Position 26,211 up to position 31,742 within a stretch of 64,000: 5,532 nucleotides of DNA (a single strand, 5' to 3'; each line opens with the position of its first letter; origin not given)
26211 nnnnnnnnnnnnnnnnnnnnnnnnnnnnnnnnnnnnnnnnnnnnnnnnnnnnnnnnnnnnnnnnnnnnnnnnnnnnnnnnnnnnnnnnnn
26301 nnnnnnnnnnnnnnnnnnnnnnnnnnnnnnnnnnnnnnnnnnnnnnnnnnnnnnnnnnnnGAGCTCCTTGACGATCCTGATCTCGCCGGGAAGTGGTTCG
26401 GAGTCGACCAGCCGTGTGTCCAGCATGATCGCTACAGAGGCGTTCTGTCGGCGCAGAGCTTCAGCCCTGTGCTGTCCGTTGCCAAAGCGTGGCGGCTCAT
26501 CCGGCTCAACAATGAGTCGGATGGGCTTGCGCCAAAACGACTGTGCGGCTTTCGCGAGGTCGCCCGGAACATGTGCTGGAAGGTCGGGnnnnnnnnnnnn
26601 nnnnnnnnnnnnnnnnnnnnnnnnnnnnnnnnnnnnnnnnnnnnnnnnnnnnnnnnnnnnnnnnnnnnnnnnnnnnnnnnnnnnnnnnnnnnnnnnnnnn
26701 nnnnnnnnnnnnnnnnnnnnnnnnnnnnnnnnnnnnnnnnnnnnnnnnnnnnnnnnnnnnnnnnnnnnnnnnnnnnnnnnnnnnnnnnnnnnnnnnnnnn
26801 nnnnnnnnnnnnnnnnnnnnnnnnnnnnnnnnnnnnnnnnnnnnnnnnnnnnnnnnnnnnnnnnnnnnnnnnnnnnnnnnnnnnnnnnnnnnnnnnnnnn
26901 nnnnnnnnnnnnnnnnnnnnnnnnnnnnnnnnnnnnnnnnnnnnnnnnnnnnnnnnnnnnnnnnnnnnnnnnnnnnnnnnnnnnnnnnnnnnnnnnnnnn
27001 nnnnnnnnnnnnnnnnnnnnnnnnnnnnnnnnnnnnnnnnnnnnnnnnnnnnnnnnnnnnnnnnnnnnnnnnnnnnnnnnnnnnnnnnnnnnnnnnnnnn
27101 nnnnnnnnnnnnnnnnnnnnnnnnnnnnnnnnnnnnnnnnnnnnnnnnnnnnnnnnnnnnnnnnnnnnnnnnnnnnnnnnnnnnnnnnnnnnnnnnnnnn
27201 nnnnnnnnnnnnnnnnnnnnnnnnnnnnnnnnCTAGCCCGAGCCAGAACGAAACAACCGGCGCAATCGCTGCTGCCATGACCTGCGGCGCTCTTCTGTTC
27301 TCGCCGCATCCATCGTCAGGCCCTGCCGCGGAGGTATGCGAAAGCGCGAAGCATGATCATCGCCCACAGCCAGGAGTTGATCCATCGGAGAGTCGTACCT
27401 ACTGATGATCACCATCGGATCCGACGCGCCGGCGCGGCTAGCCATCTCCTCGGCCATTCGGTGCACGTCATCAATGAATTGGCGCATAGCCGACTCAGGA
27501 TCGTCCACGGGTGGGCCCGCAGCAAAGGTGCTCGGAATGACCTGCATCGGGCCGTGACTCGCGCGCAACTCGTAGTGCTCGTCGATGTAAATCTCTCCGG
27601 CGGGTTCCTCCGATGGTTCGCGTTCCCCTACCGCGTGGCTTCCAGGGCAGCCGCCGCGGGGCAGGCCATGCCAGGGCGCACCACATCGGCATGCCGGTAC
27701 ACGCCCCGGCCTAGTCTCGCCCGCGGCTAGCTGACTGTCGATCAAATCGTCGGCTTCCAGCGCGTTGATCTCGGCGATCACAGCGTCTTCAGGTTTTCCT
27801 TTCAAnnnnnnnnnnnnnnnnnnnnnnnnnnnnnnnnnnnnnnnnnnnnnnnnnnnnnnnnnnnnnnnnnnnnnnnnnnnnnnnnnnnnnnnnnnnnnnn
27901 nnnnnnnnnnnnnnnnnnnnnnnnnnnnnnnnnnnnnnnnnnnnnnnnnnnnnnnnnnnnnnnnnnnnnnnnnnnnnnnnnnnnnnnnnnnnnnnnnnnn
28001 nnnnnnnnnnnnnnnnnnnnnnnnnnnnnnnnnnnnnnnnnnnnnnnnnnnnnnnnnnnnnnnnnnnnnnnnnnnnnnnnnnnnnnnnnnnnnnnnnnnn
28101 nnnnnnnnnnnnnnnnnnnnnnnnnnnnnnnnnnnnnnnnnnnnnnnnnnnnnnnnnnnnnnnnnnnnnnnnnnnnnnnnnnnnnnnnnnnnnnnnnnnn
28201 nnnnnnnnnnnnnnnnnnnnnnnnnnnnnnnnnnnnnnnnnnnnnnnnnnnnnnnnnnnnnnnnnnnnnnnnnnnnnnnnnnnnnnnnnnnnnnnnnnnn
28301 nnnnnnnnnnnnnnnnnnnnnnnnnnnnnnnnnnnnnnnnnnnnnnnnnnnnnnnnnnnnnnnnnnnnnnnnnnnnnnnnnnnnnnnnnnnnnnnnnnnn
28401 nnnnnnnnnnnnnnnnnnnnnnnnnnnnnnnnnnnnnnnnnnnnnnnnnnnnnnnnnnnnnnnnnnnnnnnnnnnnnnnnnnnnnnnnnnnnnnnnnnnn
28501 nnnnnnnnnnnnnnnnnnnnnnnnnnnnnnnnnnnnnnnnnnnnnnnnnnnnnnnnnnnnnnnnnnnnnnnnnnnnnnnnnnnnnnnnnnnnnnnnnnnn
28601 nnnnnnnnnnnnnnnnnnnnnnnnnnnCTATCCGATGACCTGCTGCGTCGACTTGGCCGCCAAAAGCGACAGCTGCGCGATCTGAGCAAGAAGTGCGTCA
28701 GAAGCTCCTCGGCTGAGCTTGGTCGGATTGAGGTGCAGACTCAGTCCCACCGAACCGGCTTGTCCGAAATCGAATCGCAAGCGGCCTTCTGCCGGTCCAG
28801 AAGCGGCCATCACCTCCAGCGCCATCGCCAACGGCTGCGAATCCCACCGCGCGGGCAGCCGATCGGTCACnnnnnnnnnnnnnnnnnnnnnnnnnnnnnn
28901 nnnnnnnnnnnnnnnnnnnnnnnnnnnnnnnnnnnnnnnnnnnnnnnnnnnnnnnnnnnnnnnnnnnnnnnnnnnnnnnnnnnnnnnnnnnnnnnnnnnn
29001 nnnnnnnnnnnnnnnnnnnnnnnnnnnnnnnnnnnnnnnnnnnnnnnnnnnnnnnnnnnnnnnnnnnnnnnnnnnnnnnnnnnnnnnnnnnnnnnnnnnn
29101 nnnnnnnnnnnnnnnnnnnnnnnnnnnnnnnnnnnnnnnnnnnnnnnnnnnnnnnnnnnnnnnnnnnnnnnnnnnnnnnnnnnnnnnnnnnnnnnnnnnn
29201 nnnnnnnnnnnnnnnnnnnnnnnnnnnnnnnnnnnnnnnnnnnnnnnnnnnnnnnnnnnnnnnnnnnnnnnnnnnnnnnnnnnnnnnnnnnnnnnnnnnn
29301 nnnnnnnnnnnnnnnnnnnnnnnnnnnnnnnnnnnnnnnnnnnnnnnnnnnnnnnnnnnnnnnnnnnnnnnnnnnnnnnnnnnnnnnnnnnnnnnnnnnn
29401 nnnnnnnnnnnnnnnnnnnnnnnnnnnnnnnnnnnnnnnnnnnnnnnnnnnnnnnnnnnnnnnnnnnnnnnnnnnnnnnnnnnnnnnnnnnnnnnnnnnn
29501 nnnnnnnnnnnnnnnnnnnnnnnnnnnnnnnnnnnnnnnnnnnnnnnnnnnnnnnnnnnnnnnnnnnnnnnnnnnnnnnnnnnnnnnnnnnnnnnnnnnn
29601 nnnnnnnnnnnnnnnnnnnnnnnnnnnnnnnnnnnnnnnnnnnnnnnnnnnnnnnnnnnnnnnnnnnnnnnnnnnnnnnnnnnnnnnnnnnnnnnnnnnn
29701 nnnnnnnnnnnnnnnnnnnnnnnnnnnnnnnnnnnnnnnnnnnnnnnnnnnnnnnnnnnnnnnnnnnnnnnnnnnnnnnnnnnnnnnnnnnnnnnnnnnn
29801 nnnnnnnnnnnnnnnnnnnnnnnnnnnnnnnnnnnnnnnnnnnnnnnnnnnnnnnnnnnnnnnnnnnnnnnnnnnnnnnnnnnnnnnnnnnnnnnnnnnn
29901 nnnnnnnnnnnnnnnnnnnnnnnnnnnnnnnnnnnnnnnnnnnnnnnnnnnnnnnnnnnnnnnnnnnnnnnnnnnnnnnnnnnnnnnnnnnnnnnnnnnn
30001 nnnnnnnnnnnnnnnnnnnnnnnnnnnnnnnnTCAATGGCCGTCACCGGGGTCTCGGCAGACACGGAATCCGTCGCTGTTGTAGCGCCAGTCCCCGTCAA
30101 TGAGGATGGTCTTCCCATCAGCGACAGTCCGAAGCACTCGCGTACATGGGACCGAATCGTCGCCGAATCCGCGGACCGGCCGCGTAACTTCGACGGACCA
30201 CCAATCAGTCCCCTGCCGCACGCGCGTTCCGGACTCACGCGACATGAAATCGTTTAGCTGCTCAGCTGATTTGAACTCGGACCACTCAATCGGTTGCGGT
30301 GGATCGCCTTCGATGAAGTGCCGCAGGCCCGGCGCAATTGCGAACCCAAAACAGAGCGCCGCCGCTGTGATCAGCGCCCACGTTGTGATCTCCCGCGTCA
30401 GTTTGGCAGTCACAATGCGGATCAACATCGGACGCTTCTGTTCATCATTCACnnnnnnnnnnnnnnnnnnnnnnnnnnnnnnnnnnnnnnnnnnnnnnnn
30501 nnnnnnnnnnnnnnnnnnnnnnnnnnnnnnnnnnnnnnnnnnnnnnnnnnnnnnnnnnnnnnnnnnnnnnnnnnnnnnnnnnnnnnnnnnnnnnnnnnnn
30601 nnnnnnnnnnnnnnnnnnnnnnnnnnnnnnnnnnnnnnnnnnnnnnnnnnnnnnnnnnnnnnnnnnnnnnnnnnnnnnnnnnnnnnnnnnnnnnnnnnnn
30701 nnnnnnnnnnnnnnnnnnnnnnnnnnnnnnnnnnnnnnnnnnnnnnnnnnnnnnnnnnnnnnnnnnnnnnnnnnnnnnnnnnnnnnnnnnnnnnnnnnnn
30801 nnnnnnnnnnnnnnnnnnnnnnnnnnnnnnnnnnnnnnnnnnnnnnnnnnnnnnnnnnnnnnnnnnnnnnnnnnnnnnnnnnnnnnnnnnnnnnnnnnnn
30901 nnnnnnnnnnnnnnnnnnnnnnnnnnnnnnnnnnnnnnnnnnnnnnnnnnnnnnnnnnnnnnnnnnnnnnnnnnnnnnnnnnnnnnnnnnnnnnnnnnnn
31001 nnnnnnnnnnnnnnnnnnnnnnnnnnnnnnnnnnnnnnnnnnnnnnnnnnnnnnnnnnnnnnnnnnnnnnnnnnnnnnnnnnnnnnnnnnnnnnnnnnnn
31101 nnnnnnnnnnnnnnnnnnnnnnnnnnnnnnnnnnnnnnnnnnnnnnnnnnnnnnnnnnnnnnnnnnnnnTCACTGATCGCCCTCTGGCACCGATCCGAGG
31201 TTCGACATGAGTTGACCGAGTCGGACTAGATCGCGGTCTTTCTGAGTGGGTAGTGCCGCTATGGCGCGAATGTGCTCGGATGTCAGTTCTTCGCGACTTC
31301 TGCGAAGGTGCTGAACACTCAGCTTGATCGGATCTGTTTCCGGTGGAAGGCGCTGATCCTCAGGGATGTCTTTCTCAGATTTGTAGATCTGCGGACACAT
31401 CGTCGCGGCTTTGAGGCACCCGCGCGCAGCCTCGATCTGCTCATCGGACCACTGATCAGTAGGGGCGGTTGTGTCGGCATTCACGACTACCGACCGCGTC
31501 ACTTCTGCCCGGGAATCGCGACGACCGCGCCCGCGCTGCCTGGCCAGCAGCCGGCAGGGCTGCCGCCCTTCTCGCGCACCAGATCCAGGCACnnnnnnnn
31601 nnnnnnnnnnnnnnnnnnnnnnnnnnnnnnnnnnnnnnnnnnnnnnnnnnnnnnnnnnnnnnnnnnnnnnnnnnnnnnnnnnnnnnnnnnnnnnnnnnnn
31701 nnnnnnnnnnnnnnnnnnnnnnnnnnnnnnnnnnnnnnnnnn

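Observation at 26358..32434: Motif-controlled operons of unknown function: SPFH seven-gene operon and a Zn-ribbon/ParB-like trio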

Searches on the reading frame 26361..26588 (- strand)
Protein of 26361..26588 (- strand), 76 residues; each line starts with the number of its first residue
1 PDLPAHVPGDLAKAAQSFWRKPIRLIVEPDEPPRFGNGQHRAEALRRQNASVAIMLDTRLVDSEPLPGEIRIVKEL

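Call 59: search_solved_structures(query=A3, max_evalue=10, show_alignments=3)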
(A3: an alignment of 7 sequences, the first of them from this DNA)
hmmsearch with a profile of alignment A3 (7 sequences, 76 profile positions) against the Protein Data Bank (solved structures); distinct sequences matched with E-value up to 10: 0.

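Call 60: search_protein_families(library=pfam, alignment_id=A3, max_evalue=10)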
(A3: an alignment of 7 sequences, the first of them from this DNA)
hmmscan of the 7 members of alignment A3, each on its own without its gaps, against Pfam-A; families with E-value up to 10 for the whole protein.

A. member 1, seq(76 aa): 0 families

B. families by the number of members that match (of 7 scanned): 1 family
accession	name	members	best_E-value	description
PF24000.1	DUF7316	1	0.055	Family of unknown function (DUF7316)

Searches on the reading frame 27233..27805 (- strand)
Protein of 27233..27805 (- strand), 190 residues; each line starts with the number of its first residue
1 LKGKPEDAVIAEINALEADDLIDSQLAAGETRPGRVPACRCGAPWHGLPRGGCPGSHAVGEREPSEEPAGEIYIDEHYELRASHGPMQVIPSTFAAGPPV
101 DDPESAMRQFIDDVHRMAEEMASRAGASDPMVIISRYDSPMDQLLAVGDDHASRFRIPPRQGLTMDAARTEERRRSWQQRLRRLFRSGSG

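Call 4: search_protein_families(library=pfam, proteins=[window:27233-27805:-], max_evalue=1)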
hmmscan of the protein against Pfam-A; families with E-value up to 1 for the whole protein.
window:27233-27805:- (190 aa): 1 family
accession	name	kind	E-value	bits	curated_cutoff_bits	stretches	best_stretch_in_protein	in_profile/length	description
PF19551.4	DUF6074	-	0.25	12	27.2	0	111-148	14-51/83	Family of unknown function (DUF6074)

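Call 14: search_protein_families(library=padloc, proteins=[window:27233-27805:-], max_evalue=1)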
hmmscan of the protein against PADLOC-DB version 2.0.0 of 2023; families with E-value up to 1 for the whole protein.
window:27233-27805:- (190 aa): 0 families

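Call 15: search_protein_families(library=phrogs, proteins=[window:27233-27805:-], max_evalue=0.1)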
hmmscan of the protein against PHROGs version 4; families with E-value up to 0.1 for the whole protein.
window:27233-27805:- (190 aa): 2 families
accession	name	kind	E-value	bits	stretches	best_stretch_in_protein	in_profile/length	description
phrog_16713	-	unknown function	0.0032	18.2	1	5-49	3-49/272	-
phrog_11256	-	DNA, RNA and nucleotide metabolism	0.0042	17.1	1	17-48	9-46/387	DNA binding protein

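Call 16: search_protein_families(library=ncbifam, proteins=[window:27233-27805:-], max_evalue=0.1)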
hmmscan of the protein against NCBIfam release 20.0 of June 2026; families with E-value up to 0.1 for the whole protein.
window:27233-27805:- (190 aa): 0 families

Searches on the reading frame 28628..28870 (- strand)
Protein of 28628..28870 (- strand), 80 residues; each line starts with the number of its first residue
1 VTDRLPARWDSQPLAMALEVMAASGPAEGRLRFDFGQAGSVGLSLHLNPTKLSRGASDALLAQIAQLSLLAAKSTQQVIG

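Call 4: search_protein_families(library=pfam, proteins=[window:28628-28870:-], max_evalue=1)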
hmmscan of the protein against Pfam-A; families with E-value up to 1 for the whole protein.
window:28628-28870:- (80 aa): 0 families

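Call 14: search_protein_families(library=padloc, proteins=[window:28628-28870:-], max_evalue=1)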
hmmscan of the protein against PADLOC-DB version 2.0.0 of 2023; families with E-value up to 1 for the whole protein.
window:28628-28870:- (80 aa): 0 families

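Call 15: search_protein_families(library=phrogs, proteins=[window:28628-28870:-], max_evalue=0.1)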
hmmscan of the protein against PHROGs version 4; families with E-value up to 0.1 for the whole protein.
window:28628-28870:- (80 aa): 1 family
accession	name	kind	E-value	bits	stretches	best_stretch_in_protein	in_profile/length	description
phrog_429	-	DNA, RNA and nucleotide metabolism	0.05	14.4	1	4-62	80-122/210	DNA end protector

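Call 16: search_protein_families(library=ncbifam, proteins=[window:28628-28870:-], max_evalue=0.1)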
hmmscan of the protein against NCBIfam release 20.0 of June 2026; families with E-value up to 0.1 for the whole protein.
window:28628-28870:- (80 aa): 0 families

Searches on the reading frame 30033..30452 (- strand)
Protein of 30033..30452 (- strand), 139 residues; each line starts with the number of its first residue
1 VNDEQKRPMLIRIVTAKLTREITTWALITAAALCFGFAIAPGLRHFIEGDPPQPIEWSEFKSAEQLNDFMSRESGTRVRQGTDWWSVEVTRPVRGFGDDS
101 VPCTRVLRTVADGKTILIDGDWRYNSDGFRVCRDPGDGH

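Call 4: search_protein_families(library=pfam, proteins=[window:30033-30452:-], max_evalue=1)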
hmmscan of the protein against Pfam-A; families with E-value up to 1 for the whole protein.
window:30033-30452:- (139 aa): 0 families

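Call 14: search_protein_families(library=padloc, proteins=[window:30033-30452:-], max_evalue=1)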
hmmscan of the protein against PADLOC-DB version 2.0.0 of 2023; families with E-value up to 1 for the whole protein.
window:30033-30452:- (139 aa): 0 families

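Call 15: search_protein_families(library=phrogs, proteins=[window:30033-30452:-], max_evalue=0.1)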
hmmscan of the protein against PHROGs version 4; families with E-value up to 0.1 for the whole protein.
window:30033-30452:- (139 aa): 0 families

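Call 16: search_protein_families(library=ncbifam, proteins=[window:30033-30452:-], max_evalue=0.1)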
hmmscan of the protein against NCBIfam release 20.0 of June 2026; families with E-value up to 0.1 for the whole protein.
window:30033-30452:- (139 aa): 0 families

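Call 99: search_solved_structures(query=A6, max_evalue=10, show_alignments=1)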
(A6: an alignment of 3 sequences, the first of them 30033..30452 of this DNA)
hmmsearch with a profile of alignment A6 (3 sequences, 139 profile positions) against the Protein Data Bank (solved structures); distinct sequences matched with E-value up to 10: 4.
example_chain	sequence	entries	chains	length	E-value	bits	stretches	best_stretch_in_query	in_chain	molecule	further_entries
4fbz_A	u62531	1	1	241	1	12.6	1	22-60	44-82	deltarhodopsin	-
2axw_A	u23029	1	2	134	1.1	12.5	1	76-131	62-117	DraD invasin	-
2ixq_A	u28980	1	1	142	1.2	12.4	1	76-131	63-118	Protein AfaD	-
1xre_A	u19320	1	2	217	1.9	11.7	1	34-86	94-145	Superoxide dismutase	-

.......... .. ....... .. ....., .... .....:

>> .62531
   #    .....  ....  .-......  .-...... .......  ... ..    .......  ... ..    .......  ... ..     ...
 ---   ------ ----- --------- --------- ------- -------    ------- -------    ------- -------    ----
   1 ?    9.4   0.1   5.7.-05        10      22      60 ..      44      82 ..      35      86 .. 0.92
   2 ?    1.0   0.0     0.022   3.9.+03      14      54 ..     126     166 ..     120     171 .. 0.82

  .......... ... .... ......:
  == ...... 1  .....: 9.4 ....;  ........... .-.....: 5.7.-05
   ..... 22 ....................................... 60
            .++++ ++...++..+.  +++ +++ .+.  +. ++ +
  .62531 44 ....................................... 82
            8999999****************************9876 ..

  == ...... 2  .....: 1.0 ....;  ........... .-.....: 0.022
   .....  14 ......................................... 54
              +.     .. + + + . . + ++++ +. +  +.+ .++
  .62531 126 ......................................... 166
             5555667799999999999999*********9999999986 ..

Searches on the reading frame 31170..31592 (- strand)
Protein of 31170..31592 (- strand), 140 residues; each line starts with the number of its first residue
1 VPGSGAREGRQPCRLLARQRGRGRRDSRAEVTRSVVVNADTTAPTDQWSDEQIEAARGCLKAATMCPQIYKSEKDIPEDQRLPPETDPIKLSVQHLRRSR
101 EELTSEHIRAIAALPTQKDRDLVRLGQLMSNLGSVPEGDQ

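Call 4: search_protein_families(library=pfam, proteins=[window:31170-31592:-], max_evalue=1)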
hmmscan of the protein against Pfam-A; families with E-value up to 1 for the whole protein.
window:31170-31592:- (140 aa): 1 family
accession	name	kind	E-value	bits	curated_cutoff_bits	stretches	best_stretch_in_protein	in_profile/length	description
PF17616.7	US6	-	0.13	12.7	27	1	26-82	18-73/161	Viral unique short region 6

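Call 14: search_protein_families(library=padloc, proteins=[window:31170-31592:-], max_evalue=1)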
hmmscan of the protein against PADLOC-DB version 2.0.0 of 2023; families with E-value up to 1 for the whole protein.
window:31170-31592:- (140 aa): 0 families

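Call 15: search_protein_families(library=phrogs, proteins=[window:31170-31592:-], max_evalue=0.1)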
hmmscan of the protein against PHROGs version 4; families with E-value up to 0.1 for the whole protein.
window:31170-31592:- (140 aa): 0 families

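Call 16: search_protein_families(library=ncbifam, proteins=[window:31170-31592:-], max_evalue=0.1)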
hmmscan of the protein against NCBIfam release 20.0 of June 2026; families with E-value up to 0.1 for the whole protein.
window:31170-31592:- (140 aa): 0 families
